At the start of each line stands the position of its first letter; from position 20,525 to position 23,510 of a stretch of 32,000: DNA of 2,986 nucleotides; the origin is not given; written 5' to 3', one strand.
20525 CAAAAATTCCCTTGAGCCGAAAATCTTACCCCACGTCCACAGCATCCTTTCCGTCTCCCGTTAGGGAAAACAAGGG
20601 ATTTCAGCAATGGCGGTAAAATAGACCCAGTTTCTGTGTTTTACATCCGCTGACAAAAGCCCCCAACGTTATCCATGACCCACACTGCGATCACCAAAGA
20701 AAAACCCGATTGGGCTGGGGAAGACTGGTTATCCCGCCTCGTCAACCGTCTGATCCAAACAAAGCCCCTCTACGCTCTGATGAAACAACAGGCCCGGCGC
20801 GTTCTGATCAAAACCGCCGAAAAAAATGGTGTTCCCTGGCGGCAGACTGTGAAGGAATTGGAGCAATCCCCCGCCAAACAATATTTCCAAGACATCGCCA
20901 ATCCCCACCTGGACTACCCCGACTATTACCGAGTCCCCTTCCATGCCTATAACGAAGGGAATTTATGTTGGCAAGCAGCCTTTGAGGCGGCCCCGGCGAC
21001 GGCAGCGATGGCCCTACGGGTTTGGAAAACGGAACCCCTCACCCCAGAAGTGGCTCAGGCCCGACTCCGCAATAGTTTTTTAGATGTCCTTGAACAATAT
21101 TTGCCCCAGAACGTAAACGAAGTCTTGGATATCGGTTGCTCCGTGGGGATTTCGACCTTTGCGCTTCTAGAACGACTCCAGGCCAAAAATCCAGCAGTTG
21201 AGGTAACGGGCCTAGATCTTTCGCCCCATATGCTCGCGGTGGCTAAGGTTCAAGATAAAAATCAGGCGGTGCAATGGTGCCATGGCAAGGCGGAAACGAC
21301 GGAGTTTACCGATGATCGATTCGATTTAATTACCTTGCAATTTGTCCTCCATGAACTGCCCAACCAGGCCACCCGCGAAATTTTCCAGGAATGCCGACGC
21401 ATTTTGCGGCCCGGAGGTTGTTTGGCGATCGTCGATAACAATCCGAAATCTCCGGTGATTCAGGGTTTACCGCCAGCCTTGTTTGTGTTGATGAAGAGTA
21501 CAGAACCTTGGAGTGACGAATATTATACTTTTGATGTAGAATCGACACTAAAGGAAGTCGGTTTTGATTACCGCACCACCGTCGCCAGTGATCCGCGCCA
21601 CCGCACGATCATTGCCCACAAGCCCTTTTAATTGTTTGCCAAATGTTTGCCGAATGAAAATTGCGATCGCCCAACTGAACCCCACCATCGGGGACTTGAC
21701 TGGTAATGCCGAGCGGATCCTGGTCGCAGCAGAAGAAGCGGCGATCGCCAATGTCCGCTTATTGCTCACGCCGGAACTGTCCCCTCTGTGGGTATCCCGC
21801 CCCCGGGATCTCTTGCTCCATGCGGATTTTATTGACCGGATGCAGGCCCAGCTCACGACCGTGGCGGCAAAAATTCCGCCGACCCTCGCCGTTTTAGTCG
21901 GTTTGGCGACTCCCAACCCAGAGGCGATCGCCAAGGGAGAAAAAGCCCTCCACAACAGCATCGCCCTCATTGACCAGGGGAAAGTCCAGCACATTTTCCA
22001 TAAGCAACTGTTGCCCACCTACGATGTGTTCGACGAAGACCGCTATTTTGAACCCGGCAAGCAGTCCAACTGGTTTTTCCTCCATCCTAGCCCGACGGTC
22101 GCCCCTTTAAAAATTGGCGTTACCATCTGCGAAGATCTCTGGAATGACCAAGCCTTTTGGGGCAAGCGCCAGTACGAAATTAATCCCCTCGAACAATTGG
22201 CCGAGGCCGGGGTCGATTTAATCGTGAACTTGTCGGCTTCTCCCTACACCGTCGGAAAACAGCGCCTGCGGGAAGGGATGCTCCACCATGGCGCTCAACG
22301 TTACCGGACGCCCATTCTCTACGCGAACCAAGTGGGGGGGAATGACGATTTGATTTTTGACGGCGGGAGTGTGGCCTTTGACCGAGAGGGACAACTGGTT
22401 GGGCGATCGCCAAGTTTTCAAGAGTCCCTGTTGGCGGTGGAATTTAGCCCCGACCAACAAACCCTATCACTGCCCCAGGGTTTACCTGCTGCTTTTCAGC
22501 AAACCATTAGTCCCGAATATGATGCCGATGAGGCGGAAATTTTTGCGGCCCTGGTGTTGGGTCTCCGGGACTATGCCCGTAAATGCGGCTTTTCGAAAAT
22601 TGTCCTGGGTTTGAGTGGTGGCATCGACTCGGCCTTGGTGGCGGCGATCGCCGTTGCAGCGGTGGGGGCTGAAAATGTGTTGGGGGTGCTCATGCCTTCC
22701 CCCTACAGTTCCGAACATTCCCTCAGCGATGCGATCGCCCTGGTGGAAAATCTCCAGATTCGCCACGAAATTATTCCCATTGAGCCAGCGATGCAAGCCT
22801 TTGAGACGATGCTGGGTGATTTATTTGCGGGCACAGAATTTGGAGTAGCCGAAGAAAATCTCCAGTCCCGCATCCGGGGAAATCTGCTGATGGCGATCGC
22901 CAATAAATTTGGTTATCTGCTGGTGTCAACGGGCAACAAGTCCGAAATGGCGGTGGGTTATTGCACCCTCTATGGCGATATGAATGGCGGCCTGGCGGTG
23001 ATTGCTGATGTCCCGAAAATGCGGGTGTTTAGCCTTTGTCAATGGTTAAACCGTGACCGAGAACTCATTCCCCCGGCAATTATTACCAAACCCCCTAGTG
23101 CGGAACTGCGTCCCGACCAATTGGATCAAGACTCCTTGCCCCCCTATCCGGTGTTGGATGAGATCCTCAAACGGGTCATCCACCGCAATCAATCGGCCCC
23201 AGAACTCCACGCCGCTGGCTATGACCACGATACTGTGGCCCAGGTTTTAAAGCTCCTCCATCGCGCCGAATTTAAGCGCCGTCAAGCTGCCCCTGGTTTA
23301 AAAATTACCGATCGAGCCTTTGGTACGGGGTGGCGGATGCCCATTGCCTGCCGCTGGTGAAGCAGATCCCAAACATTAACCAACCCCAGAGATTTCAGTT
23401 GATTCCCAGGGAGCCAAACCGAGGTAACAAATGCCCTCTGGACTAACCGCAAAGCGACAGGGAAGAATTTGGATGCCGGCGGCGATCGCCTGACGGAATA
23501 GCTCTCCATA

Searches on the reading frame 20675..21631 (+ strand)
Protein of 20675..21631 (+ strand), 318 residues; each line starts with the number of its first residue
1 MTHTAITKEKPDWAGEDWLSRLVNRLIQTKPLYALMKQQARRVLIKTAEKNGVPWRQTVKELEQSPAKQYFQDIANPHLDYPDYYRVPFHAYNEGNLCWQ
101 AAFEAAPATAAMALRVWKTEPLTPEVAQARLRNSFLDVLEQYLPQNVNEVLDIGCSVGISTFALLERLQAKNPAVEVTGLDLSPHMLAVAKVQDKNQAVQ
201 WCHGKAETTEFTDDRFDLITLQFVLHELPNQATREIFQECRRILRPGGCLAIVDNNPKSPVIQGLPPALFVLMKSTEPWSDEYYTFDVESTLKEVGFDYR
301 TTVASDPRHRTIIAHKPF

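Call 76: search_protein_families(library=pfam, proteins=[window:20675-21631:+], max_evalue=0.001)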
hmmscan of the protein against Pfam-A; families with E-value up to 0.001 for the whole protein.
window:20675-21631:+ (318 aa): 12 families
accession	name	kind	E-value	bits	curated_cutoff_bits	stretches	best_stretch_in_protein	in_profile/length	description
PF13649.12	Methyltransf_25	-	2.5e-21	76.6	27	1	150-248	1-97/97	Methyltransferase domain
PF08241.18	Methyltransf_11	-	3.6e-20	72.9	21.2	1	151-252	1-95/95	Methyltransferase domain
PF08242.18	Methyltransf_12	-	3.4e-16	60.2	30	1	151-250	1-98/98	Methyltransferase domain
PF01209.24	Ubie_methyltran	-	5.5e-15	55.8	20.1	1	144-255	45-154/233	ubiE/COQ5 methyltransferase family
PF13847.12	Methyltransf_31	-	5.6e-14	52.5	27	1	148-259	5-116/145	Methyltransferase domain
PF13489.12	Methyltransf_23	-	5e-11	43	27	1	133-259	7-123/164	Methyltransferase domain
PF05175.20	MTS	-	3e-08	33.9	23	1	138-256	22-142/170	Methyltransferase small domain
PF00891.24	Methyltransf_2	-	8e-08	32.3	22.3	1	137-254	53-166/210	O-methyltransferase domain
PF05891.18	Methyltransf_PK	-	1.3e-07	31.8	27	1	135-258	41-165/218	AdoMet dependent proline di-methyltransferase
PF09243.16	Rsm22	-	2.9e-06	27.3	23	1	133-237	24-124/275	Mitochondrial small ribosomal subunit Rsm22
PF01739.24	CheR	-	2.2e-05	24.5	27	0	138-191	23-81/195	CheR methyltransferase, SAM binding domain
PF13578.12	Methyltransf_24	-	0.00018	22.8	26.3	1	152-252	2-102/105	Methyltransferase domain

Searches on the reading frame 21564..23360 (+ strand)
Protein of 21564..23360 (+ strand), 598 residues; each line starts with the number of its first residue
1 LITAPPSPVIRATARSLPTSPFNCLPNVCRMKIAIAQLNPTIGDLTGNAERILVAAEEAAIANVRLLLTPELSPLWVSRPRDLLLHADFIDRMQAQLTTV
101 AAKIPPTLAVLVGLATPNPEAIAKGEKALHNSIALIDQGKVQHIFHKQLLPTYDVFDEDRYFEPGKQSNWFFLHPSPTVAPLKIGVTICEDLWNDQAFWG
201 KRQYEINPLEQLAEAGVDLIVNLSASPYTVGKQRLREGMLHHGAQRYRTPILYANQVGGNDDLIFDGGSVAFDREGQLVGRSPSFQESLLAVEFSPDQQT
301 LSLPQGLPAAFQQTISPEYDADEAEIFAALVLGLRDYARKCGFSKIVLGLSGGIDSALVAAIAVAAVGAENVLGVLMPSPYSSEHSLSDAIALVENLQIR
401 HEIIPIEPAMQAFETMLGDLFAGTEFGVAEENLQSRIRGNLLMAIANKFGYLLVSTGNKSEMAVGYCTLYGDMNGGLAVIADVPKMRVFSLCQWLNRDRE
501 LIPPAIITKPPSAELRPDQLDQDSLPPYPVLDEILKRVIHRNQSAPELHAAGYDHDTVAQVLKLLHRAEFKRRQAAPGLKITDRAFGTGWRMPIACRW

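Call 76: search_protein_families(library=pfam, proteins=[window:21564-23360:+], max_evalue=0.001)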
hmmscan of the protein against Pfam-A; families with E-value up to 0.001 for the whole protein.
window:21564-23360:+ (598 aa): 2 families
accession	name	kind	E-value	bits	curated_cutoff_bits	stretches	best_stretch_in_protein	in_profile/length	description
PF02540.23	NAD_synthase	-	1.4e-79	267.1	21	1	328-575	3-242/242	NAD synthase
PF00795.27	CN_hydrolase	-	1.2e-16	61.3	23.2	1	32-295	1-247/256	Carbon-nitrogen hydrolase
